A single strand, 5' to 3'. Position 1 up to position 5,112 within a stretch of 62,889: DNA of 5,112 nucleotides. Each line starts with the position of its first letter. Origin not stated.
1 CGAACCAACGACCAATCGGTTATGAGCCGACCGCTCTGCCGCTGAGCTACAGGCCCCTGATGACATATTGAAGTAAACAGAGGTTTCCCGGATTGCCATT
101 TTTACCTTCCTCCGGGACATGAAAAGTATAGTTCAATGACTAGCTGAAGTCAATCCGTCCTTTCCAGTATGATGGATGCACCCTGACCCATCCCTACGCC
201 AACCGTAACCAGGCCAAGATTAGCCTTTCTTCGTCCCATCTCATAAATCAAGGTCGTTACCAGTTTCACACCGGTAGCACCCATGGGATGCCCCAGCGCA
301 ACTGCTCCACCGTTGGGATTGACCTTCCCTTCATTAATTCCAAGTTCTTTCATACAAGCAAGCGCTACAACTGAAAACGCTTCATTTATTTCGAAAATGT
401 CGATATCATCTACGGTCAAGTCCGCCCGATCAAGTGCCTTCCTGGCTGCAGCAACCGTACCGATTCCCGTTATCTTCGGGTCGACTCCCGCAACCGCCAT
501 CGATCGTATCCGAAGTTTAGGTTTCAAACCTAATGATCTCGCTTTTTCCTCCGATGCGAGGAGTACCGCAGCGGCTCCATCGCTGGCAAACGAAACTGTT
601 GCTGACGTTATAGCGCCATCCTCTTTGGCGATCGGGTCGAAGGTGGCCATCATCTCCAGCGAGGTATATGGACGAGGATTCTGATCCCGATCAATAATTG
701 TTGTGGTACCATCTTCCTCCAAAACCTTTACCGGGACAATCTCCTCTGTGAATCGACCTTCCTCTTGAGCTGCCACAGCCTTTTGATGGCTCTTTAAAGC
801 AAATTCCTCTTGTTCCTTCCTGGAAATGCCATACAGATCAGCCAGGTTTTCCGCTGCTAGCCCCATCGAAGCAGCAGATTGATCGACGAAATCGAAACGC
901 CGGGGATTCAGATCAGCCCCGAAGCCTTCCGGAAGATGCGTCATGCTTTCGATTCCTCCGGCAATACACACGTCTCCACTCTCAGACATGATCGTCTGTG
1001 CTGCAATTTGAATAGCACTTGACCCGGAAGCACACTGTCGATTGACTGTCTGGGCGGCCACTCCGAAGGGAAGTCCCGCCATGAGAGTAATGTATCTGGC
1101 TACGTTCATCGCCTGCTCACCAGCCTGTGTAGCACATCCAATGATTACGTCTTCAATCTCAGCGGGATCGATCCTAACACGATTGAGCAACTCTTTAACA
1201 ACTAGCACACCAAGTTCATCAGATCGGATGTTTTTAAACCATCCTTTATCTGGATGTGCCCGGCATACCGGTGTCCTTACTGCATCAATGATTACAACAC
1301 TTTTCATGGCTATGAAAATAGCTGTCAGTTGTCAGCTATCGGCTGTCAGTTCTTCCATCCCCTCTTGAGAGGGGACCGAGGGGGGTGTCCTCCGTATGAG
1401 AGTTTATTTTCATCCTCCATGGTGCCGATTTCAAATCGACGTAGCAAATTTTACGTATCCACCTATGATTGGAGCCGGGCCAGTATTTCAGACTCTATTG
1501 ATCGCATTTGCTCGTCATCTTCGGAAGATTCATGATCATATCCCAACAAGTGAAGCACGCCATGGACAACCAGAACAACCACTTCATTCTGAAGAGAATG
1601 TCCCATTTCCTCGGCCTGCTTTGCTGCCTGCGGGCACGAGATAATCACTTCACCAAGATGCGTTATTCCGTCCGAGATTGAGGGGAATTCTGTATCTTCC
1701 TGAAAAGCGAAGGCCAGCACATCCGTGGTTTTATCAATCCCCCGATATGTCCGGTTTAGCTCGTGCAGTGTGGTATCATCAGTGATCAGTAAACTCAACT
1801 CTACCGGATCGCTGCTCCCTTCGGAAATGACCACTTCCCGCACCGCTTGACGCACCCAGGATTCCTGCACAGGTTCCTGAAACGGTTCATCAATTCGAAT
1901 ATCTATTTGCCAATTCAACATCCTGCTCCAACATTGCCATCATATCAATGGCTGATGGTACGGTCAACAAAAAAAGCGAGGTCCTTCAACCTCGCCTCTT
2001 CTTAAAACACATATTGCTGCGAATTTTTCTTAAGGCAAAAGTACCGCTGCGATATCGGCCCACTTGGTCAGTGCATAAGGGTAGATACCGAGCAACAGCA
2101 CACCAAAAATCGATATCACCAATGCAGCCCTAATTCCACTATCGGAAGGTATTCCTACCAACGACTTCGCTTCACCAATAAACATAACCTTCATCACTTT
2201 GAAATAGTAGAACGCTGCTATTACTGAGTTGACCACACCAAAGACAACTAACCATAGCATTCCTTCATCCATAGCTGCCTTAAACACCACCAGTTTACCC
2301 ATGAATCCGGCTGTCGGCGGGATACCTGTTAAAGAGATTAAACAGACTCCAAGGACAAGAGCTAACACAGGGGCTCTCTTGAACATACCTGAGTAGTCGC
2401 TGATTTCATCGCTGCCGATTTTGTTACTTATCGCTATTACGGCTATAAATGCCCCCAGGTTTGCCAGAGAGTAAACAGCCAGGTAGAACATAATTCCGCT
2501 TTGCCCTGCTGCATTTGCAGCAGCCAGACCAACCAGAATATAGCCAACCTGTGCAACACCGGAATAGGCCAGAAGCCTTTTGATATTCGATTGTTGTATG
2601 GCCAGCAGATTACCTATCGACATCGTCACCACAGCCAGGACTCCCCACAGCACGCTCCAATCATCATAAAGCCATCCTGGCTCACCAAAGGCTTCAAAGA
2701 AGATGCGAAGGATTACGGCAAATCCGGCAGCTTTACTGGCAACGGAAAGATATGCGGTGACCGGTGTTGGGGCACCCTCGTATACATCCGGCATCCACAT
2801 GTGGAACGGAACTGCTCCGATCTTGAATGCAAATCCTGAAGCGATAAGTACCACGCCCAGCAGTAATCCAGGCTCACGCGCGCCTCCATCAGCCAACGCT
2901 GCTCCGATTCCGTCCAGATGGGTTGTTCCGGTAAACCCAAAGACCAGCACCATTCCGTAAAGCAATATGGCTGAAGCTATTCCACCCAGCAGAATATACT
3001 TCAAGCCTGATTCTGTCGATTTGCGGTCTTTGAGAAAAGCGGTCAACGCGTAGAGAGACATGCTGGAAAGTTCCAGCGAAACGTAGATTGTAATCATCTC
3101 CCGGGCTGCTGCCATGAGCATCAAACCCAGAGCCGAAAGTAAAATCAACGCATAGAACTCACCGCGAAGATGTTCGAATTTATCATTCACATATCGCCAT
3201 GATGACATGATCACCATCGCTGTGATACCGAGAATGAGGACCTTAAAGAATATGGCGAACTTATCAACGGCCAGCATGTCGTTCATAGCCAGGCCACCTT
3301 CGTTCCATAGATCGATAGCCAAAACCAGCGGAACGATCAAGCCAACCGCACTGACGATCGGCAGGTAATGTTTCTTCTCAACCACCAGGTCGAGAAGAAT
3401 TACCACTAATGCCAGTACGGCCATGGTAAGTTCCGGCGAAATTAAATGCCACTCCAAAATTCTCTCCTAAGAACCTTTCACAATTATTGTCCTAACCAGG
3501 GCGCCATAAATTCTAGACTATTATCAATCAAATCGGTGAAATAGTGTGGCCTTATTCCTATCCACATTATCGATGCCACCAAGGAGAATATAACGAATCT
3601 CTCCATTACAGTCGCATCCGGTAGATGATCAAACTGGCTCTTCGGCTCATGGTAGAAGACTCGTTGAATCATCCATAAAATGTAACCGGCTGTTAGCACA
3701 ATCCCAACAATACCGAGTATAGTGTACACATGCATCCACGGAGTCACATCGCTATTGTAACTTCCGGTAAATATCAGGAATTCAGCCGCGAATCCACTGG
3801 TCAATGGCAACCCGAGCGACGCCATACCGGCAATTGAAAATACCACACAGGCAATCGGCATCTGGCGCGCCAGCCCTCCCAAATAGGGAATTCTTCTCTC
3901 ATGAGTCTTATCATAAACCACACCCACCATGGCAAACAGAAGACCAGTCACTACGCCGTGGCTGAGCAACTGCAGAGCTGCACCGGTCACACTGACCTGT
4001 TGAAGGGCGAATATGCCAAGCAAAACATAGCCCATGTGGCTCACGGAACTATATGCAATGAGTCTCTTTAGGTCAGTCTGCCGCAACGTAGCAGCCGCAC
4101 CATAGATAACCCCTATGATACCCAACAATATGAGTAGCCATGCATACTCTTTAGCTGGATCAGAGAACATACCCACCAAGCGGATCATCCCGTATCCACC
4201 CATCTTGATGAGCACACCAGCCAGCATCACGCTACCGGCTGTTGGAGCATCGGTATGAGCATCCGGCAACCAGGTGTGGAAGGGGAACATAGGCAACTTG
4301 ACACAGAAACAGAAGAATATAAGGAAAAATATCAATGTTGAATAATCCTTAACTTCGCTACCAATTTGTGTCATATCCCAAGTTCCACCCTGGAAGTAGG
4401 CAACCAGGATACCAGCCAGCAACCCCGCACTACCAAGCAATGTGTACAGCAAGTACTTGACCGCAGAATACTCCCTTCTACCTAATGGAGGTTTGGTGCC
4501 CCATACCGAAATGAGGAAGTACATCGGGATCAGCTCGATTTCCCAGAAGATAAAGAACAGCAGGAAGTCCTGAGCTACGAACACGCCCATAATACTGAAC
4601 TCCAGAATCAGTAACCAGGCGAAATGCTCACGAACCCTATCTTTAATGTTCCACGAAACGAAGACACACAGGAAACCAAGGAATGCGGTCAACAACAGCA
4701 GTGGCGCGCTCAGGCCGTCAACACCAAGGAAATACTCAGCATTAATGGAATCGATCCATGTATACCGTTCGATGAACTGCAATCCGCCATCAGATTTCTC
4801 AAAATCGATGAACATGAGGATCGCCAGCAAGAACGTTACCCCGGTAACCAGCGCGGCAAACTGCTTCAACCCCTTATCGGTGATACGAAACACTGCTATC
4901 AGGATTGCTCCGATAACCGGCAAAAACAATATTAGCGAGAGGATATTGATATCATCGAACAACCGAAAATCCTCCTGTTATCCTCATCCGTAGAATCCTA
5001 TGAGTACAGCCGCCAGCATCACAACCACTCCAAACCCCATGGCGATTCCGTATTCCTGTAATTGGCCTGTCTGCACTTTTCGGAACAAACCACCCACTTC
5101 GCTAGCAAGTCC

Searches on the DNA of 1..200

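Call 71: search_rna_families(source=window, start=1, end=200, threshold=evalue, max_evalue=1, show_alignments=2)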
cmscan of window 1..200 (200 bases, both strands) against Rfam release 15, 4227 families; matches with E-value up to 1: 1.
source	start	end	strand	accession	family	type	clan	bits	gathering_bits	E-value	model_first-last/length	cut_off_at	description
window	1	56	-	RF00005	tRNA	Gene; tRNA;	CL00001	40.7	29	1.1e-07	1-55/71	3'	tRNA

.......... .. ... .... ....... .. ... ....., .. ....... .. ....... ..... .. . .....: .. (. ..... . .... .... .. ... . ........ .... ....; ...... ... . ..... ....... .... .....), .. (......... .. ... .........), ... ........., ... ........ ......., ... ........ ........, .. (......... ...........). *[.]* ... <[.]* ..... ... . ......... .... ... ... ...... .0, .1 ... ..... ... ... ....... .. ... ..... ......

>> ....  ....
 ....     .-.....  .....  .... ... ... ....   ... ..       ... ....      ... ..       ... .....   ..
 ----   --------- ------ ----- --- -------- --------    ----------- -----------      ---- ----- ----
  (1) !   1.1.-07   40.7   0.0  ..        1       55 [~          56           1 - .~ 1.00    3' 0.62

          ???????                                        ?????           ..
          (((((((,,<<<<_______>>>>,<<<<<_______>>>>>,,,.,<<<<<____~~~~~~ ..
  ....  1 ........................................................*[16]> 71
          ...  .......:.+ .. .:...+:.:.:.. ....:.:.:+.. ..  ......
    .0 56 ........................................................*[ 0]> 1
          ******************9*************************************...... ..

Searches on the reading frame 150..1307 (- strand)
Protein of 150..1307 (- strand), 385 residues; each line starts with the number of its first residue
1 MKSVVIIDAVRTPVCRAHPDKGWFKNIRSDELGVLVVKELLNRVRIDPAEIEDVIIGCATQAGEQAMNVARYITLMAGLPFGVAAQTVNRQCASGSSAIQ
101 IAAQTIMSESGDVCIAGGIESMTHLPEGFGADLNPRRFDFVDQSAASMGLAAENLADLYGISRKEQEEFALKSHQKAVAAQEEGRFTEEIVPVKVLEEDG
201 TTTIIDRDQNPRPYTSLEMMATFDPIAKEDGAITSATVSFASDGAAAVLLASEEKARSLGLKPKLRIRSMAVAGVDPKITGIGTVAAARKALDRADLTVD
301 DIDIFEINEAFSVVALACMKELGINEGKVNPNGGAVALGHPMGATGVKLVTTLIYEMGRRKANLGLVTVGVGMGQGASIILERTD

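Call 40: search_protein_families(library=pfam, proteins=[window:150-1307:-], max_evalue=0.000001)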
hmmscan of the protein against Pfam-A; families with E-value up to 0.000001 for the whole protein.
window:150-1307:- (385 aa): 2 families
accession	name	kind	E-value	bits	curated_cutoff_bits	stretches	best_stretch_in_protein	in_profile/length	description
PF00108.29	Thiolase_N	-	9.8e-69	232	26.4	1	4-254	1-260/260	Thiolase, N-terminal domain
PF02803.24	Thiolase_C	-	5.8e-42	142.6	27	1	262-383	2-123/123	Thiolase, C-terminal domain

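Call 83: find_encoding_contigs(protein=window:150-1307:-, flank=10000, max_places=2)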
Protein window:150-1307:- (385 aa): 3 contigs read that carry it; 2 places shown.
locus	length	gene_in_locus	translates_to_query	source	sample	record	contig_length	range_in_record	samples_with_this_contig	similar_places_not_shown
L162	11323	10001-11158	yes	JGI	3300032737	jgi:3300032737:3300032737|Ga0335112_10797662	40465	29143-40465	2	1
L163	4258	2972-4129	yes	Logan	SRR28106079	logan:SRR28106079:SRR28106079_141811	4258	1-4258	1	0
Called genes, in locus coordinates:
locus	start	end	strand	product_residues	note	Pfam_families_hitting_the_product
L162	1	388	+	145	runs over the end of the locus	PF00329:Complex1_30kDa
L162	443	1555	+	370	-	PF00346:Complex1_49kDa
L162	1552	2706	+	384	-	PF00146:NADHdh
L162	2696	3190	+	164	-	PF13183:Fer4_8 (faint), PF00037:Fer4 (weak), PF12837:Fer4_6 (weak), PF13237:Fer4_10, PF12838:Fer4_7, PF13187:Fer4_9, PF00037:Fer4, PF12837:Fer4_6 (weak), +6 more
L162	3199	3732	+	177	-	PF00499:Oxidored_q3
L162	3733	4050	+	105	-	PF00420:Oxidored_q2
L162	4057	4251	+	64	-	-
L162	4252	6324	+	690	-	PF00662:Proton_antipo_N, PF00361:Proton_antipo_M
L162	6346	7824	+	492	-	PF00361:Proton_antipo_M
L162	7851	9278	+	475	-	PF00361:Proton_antipo_M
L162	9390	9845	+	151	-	PF02130:YbeY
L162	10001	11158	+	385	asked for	PF00108:Thiolase_N, PF22691:Thiolase_C_1 (faint), PF02803:Thiolase_C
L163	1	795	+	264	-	?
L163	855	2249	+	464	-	PF00361:Proton_antipo_M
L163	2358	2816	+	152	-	PF02130:YbeY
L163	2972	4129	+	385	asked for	PF00108:Thiolase_N, PF22691:Thiolase_C_1 (faint), PF02803:Thiolase_C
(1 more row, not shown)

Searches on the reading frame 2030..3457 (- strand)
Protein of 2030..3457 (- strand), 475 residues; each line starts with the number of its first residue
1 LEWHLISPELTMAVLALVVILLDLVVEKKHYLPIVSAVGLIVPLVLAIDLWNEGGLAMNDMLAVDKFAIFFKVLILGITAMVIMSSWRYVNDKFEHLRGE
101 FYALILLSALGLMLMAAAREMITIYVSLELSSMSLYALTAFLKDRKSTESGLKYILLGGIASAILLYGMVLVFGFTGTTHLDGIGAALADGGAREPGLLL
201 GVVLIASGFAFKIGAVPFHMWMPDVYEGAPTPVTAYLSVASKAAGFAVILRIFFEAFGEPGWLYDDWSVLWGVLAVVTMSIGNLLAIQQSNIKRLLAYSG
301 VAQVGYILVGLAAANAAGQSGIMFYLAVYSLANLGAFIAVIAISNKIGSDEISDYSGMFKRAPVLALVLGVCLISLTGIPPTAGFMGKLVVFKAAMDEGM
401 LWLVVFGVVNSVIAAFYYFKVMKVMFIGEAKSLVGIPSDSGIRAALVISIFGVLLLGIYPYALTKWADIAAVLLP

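Call 40: search_protein_families(library=pfam, proteins=[window:2030-3457:-], max_evalue=0.000001)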
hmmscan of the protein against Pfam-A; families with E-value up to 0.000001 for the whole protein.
window:2030-3457:- (475 aa): 1 family
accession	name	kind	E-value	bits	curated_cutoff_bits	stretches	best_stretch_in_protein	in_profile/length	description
PF00361.26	Proton_antipo_M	-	7.9e-79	265.3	21.5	1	118-413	1-293/294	NADH:quinone oxidoreductase/Mrp antiporter, TM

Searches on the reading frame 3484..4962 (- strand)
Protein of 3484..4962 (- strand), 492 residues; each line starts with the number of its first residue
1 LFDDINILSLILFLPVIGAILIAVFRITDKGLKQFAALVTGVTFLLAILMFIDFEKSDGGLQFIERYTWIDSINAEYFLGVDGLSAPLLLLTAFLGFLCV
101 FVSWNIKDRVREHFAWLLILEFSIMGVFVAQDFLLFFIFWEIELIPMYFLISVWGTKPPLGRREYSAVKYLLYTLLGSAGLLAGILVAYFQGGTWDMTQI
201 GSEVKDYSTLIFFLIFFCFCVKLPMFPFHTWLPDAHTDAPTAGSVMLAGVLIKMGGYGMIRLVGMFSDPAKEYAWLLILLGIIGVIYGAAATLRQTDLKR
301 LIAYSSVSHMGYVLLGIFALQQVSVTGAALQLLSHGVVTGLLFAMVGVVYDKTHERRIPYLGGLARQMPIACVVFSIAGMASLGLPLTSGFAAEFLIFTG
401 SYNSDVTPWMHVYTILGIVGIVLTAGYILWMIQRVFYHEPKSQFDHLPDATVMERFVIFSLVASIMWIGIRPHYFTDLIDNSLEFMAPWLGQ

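Call 40: search_protein_families(library=pfam, proteins=[window:3484-4962:-], max_evalue=0.000001)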
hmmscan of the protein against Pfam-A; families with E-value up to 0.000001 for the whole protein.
window:3484-4962:- (492 aa): 1 family
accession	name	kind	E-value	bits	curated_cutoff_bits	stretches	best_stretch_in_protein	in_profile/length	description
PF00361.26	Proton_antipo_M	-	1.8e-78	264.2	21.5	1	130-408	1-282/294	NADH:quinone oxidoreductase/Mrp antiporter, TM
